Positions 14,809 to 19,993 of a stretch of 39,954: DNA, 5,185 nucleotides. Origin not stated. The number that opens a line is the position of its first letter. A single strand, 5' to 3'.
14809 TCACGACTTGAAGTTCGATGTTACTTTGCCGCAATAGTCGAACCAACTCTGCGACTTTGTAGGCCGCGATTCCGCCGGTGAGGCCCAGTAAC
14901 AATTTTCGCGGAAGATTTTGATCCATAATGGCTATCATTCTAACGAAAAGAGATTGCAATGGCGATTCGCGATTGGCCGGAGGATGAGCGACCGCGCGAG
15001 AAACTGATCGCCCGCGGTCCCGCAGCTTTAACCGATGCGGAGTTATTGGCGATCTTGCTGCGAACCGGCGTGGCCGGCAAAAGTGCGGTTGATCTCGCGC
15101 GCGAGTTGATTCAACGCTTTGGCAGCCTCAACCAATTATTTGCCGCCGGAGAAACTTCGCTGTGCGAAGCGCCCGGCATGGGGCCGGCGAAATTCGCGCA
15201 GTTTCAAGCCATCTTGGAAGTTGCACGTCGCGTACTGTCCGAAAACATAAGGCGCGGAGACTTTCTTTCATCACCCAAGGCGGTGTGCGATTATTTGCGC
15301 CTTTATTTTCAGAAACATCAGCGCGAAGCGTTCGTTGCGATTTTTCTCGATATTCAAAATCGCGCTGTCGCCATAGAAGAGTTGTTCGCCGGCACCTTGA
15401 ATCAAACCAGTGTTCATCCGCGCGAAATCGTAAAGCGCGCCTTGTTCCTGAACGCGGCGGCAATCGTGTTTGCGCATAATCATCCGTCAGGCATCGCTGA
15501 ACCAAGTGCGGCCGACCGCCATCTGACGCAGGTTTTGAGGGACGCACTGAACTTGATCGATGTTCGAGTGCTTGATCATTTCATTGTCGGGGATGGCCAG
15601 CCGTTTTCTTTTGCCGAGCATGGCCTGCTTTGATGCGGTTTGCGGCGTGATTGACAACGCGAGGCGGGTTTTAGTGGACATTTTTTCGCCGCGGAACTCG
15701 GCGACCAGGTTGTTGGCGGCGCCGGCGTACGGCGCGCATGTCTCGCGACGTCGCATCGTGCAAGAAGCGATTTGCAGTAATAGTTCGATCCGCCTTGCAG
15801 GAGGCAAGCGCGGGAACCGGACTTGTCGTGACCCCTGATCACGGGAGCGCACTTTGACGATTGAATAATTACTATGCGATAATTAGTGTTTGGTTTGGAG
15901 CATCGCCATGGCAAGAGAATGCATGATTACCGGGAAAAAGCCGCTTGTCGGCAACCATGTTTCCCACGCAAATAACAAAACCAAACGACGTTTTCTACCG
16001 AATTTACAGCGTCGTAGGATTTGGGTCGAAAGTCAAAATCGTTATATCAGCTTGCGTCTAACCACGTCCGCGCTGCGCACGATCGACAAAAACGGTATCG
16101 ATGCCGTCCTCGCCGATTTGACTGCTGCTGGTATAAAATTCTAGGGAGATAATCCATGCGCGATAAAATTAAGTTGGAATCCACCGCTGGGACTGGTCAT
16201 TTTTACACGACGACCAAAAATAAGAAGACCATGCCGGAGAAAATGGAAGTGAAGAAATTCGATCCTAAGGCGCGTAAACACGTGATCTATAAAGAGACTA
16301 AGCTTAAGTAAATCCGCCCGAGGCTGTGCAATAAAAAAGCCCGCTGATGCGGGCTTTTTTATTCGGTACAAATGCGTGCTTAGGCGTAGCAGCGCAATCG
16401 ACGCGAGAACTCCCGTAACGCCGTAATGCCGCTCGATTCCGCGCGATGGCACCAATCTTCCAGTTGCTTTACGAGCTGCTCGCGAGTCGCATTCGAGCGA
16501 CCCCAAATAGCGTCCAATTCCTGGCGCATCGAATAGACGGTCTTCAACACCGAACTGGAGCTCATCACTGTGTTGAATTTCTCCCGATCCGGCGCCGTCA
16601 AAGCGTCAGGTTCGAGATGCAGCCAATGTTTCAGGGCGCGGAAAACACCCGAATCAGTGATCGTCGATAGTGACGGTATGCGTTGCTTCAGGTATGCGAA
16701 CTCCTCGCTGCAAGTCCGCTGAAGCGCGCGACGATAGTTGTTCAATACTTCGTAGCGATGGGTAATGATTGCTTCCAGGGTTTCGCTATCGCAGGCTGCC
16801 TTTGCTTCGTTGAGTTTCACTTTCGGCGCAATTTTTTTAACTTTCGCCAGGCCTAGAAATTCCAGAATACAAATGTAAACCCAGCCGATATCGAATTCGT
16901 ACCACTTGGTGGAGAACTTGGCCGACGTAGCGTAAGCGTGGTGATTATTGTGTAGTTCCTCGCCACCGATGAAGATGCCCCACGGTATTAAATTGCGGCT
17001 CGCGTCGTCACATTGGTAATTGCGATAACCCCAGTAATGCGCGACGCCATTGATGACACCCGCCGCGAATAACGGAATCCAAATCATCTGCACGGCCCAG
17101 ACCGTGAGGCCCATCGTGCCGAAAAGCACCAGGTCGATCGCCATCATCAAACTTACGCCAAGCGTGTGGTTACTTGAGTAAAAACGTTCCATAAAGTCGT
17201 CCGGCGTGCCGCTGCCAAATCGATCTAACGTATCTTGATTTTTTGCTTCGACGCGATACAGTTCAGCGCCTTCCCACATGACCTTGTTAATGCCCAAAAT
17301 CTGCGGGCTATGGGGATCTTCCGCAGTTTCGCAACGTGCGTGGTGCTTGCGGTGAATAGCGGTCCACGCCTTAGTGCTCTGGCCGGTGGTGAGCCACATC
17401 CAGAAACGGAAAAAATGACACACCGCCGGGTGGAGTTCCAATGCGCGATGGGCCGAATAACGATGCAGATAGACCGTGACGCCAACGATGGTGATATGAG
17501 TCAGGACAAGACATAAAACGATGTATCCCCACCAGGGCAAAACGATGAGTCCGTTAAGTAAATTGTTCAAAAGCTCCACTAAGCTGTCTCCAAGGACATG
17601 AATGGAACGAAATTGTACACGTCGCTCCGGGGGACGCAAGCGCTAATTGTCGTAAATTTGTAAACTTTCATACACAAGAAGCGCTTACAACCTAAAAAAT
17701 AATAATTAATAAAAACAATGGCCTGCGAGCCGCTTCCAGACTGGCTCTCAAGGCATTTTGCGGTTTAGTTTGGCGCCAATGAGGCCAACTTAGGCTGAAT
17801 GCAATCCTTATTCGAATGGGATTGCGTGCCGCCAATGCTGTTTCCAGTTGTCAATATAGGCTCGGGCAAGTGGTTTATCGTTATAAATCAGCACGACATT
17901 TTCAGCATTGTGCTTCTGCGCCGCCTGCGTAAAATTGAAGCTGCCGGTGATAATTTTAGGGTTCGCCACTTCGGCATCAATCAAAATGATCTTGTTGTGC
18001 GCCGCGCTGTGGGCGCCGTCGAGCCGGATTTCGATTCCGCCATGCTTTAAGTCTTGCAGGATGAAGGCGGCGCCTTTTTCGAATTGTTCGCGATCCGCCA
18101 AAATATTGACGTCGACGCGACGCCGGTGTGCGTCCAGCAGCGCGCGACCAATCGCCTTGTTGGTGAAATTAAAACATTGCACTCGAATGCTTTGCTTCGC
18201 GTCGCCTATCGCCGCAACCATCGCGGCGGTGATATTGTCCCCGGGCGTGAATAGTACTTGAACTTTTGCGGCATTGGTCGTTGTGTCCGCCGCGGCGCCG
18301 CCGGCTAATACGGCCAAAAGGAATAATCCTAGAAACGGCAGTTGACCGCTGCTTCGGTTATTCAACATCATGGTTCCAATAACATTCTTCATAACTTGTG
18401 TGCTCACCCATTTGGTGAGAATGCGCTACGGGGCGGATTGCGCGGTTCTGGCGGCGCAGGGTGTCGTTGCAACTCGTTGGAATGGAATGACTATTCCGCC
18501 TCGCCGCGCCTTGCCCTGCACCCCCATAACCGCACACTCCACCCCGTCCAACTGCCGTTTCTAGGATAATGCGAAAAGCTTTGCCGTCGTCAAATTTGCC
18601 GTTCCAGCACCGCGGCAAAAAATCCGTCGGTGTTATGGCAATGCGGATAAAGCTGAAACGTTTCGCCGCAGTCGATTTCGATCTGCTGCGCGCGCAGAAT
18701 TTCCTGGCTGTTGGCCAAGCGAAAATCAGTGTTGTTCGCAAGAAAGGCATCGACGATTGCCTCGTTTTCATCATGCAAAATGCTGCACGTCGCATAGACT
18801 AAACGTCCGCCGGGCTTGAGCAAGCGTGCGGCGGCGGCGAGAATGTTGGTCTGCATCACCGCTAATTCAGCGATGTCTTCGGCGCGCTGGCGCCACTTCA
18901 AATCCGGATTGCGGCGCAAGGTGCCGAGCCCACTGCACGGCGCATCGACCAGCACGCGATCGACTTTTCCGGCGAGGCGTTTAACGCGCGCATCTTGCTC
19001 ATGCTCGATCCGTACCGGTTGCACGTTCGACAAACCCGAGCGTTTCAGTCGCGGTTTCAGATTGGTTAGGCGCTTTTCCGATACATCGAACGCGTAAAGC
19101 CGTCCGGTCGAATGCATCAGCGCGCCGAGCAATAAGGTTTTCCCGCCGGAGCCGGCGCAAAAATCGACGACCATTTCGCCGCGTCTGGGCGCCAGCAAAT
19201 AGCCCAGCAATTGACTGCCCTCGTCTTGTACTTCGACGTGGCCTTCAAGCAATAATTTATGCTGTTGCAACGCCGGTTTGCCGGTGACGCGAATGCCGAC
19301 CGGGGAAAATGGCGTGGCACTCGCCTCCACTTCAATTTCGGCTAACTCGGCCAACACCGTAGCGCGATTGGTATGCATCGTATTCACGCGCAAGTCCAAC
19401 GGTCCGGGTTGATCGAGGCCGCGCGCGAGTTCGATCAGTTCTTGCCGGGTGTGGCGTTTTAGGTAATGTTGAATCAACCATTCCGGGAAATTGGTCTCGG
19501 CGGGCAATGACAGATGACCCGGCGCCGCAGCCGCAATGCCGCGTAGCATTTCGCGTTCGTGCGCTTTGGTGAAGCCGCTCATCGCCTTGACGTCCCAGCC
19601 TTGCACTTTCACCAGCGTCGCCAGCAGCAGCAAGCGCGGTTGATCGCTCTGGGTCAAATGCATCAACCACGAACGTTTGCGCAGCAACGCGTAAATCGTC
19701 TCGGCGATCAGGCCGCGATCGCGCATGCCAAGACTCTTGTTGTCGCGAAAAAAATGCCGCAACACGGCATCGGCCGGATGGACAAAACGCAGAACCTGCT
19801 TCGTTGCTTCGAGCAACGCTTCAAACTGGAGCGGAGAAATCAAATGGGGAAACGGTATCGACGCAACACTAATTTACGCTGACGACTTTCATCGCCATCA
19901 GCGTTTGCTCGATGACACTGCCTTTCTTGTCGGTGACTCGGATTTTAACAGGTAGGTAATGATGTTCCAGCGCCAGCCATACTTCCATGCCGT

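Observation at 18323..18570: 238-bp MITE-like insertion in the signal-peptide codons of the PLD/Nuc nuclease gene, replacing its start and uncoupling it from the upstream operon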

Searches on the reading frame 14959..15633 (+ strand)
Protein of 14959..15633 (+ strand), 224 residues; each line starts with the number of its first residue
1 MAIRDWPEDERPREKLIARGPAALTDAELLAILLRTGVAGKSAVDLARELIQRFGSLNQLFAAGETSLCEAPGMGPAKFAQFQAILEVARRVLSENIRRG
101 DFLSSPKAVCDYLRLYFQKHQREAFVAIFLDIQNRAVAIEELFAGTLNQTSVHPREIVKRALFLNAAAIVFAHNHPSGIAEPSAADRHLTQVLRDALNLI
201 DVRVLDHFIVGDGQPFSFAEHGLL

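Call 15: find_encoding_contigs(protein=window:14959-15633:+, flank=10000, max_places=6)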
Protein window:14959-15633:+ (224 aa): 7 contigs read that carry it; 6 places shown.
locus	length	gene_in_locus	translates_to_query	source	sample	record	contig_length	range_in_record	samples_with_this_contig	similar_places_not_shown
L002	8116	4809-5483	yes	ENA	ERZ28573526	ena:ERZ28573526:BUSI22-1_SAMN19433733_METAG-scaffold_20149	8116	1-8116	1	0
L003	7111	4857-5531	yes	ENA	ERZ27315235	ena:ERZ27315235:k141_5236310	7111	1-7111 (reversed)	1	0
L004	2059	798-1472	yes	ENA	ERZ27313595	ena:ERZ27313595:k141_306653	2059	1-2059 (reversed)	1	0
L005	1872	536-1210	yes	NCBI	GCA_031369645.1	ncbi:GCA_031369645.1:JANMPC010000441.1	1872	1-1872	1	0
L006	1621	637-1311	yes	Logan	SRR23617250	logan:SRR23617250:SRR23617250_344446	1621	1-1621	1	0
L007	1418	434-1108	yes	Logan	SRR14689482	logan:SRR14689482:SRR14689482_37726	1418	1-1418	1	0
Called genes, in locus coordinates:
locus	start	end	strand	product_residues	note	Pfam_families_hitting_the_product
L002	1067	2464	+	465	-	PF24684:Vgb_lyase, PF07494:Reg_prop (faint), PF24684:Vgb_lyase, PF03160:Calx-beta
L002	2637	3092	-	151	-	PF02643:DUF192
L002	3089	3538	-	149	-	PF00692:dUTPase, PF22769:DCD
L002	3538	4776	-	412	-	PF02441:Flavoprotein, PF04127:DFP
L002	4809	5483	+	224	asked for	PF20582:UPF0758_N, PF04002:RadC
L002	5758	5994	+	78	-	PF00830:Ribosomal_L28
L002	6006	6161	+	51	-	PF00471:Ribosomal_L33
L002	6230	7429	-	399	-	PF00487:FA_desaturase, PF01610:DDE_Tnp_ISL3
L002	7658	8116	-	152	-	?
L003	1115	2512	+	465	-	PF24684:Vgb_lyase, PF07494:Reg_prop (faint), PF24684:Vgb_lyase, PF03160:Calx-beta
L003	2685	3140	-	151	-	PF02643:DUF192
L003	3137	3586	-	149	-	PF00692:dUTPase, PF22769:DCD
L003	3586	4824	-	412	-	PF02441:Flavoprotein, PF04127:DFP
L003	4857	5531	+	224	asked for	PF20582:UPF0758_N, PF04002:RadC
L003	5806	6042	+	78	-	PF00830:Ribosomal_L28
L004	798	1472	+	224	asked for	PF20582:UPF0758_N, PF04002:RadC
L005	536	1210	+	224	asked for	PF20582:UPF0758_N, PF04002:RadC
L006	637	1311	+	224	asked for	PF20582:UPF0758_N, PF04002:RadC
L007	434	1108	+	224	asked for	PF20582:UPF0758_N, PF04002:RadC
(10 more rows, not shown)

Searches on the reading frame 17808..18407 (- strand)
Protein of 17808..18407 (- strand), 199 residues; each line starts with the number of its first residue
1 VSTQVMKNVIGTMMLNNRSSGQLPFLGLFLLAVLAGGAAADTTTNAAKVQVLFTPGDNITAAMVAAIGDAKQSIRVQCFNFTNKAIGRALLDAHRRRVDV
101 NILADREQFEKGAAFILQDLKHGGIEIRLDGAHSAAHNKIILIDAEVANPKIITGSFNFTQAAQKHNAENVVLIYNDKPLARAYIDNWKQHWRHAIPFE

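Call 62: find_encoding_contigs(protein=window:17808-18392:-, flank=1500, max_places=10)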
Protein window:17808-18392:- (194 aa): 2 contigs read that carry it; 2 places shown.
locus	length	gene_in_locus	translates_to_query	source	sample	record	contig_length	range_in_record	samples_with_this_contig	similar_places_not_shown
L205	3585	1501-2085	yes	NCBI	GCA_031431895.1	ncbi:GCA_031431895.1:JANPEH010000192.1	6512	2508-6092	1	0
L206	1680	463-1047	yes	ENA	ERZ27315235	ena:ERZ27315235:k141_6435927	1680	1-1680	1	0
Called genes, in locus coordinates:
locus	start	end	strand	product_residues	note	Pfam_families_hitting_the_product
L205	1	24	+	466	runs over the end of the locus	PF11306:DUF3108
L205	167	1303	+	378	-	PF22458:RsmF-B_ferredox, PF01189:Methyltr_RsmB-F, PF01209:Ubie_methyltran (faint), PF13847:Methyltransf_31 (weak)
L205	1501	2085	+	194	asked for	PF13091:PLDc_2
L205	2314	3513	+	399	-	PF00487:FA_desaturase, PF01610:DDE_Tnp_ISL3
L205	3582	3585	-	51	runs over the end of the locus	PF00471:Ribosomal_L33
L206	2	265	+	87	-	?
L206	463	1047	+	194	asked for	PF13091:PLDc_2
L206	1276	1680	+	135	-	?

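Call 63: find_encoding_contigs(protein=window:17808-18407:-, flank=1500, max_places=10)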
Protein window:17808-18407:- (199 aa): no gene with exactly this product is on record in the collection.

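Call 66: search_solved_structures(query=window:17808-18392:-, max_evalue=0.001)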
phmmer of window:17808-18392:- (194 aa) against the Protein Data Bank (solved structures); distinct sequences matched with E-value up to 0.001: 7.
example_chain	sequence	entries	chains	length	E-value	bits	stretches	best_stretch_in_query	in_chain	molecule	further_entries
1byr_A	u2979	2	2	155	4.6e-24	88.5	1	43-189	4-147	PROTEIN (ENDONUCLEASE)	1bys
4ggj_A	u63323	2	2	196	9.5e-12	48.4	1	56-191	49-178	Mitochondrial cardiolipin hydrolase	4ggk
9lkx_K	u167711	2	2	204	1.6e-11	47.7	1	51-191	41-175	Mitochondrial cardiolipin hydrolase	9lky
4h4a_A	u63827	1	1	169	0.00034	23.8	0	56-188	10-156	Mitochondrial cardiolipin hydrolase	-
4gen_A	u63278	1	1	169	0.00036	23.7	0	56-188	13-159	Mitochondrial cardiolipin hydrolase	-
6ehi_A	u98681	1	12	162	0.00082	22.5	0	56-166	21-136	Nuclease NucT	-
4gel_A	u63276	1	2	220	0.00089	22.4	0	56-173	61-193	Mitochondrial cardiolipin hydrolase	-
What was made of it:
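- The best solved-structure match is 1BYR, the Nuc endonuclease (E 4.6e-24; call 66).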

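Call 67: search_protein_families(library=ncbifam, proteins=[window:17808-18392:-], max_evalue=0.001)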
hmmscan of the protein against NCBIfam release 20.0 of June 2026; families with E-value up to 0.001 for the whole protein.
window:17808-18392:- (194 aa): 6 families
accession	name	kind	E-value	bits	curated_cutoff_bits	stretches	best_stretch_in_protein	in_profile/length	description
NF010490.0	PRK13912.1-1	equivalog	7.6e-11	42.4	211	1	42-171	19-141/159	nuclease NucT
NF010492.0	PRK13912.1-3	equivalog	4.3e-09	36.2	297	1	43-173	22-159/178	nuclease NucT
NF038319.1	DISARM_DrmC_I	equivalog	5.8e-09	35.8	133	1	49-172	90-221/236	DISARM system phospholipase D-like protein DrmC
NF010491.0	PRK13912.1-2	equivalog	1.1e-05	25.3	225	1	51-165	34-153/180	nuclease NucT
NF010493.0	PRK13912.1-4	equivalog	1.4e-05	25.2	351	1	58-186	32-164/171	nuclease NucT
NF009107.0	PRK12452.1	equivalog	2.6e-05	23.1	787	1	29-130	131-232/509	cardiolipin synthase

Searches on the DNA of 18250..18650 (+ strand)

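Call 23: search_dna_similar(query=window:18323-18570:+, collection=plasmids, mode=distant, max_evalue=0.01, max_rows=40)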
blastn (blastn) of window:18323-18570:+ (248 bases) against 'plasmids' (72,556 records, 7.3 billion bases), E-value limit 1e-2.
Records with a match: 1; places in all: 1; records where one place covers at least 80% of the query: 0.
Best place of each record, by identity: 80-90% 1.
By first word of the organism name: Polaromonas 1.
By predicted mobility (MOB-suite, as given by PLSDB): non-mobilizable 1.
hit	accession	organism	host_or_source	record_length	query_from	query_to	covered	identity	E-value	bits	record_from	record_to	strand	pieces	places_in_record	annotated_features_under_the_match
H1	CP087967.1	Polaromonas sp. P1-6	cell culture,cave ground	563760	185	245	25%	80.3%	1e-5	57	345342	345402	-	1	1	hypothetical protein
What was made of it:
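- Tried and rejected: This gave one partial hit (call 23).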

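Call 28: search_rna_families(source=window, start=18250, end=18650, threshold=evalue, max_evalue=10)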
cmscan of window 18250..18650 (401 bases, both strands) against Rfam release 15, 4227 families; matches with E-value up to 10: 5.
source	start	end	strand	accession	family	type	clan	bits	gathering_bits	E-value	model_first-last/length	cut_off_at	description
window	18429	18546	+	RF04159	MIR1437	Gene; miRNA;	-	22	168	0.15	1-192/192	no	MIR1437 microRNA precursor family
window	18428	18547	-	RF04119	MIR1858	Gene; miRNA;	-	21.2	137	0.29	41-163/197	no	MIR1858 microRNA precursor family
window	18597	18646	-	RF03543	Flavi_ISFV_repeat_Rb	Cis-reg;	CL00131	15.9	43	1.4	1-46/46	no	Insect-Specific Flavivirus 3' UTR repeats Rb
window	18340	18397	-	RF01648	ceN65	Gene; snRNA; snoRNA; CD-box;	-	13.8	48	3.6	1-65/65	no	Caenorhabditis snoRNA ceN65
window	18472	18494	-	RF02359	MS2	Cis-reg;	-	10.9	40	6.6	1-36/36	no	Bacteriophage MS2 operator hairpin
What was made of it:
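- On Described structured RNA family (Rfam 15): Only chance-level hits (E 0.15 or worse) over 18250-18650 (call 28).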

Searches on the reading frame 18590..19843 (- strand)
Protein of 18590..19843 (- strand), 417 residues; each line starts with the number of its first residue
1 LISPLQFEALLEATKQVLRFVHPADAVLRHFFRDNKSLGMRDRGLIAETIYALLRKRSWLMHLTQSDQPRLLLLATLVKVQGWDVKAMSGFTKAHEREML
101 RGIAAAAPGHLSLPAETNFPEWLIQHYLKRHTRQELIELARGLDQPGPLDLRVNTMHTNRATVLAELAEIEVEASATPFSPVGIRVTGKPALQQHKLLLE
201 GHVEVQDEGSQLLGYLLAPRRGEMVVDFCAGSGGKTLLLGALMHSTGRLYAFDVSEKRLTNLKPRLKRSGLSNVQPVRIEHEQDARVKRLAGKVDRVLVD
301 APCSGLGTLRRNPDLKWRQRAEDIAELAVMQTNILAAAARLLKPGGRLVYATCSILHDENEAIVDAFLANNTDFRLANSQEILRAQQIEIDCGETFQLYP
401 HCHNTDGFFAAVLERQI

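Call 55: find_encoding_contigs(protein=window:18590-19843:-, flank=3000, max_places=10)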
Protein window:18590-19843:- (417 aa): no gene with exactly this product is on record in the collection.
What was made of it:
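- Tried and rejected: The 417-aa rsmB-like ORF and the 199-aa GTG-start nuclease are not on record (calls 55, 63).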

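Call 67: search_protein_families(library=ncbifam, proteins=[window:18590-19843:-], max_evalue=0.001)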
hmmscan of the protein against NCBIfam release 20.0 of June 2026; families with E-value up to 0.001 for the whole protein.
window:18590-19843:- (417 aa): 14 families
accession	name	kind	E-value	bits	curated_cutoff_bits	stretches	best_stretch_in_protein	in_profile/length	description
NF011493.0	PRK14901.1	equivalog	4.2e-83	279.6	540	1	112-416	144-446/447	16S rRNA (cytosine(967)-C(5))-methyltransferase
NF011494.0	PRK14902.1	equivalog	1.4e-77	261.4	319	1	92-416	122-443/444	16S rRNA (cytosine(967)-C(5))-methyltransferase RsmB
TIGR00563.1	rsmB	equivalog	6e-75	253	269.05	1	109-415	134-435/437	16S rRNA (cytosine(967)-C(5))-methyltransferase RsmB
NF008149.0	PRK10901.1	equivalog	3.8e-68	230.4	375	1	83-416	113-433/434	16S rRNA (cytosine(967)-C(5))-methyltransferase RsmB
NF011495.0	PRK14903.1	equivalog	4.6e-47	160.8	503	1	116-412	131-426/431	16S rRNA (cytosine(967)-C(5))-methyltransferase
TIGR00446.1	nop2p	subfamily_domain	1.9e-46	158.5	210.45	1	151-413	1-262/264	NOL1/NOP2/sun family putative RNA methylase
NF041567.1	mtaseRsmF_Thermus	equivalog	2.4e-36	125.3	690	1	150-414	24-289/443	16S rRNA (cytosine(1407)-C(5))-methyltransferase RsmF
NF008898.0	PRK11933.1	equivalog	1.3e-32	112.9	588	1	143-415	33-310/480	16S rRNA (cytosine(1407)-C(5))-methyltransferase RsmF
NF040814.1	tRNA_cyt_mtase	equivalog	1.3e-28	100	550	1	143-383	29-263/305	tRNA (cytosine(49)-C(5))-methyltransferase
NF053511.1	tRNA_U34_MnmM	equivalog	3e-08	33.4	135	1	221-283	17-80/183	tRNA 5-(aminomethyl)-2-thiouridylate-methyltransferase MnmM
TIGR02469.1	CbiT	equivalog_domain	6.9e-07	29.6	78.3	1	217-300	15-95/124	precorrin-6Y C5,15-methyltransferase (decarboxylating) subunit CbiT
NF041537.1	ArsM_AhpD_UU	exception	1.1e-05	24.4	510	0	221-281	76-136/345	arsenite methyltransferase/AhpD domain selenoprotein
NF047649.1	MTase_UXPK_star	exception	1.5e-05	24.2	460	0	221-275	77-131/283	methyltransferase/UXPK-star double selenoprotein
NF008823.0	PRK11873.1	subfamily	0.00019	21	263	0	220-275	76-131/272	arsenite methyltransferase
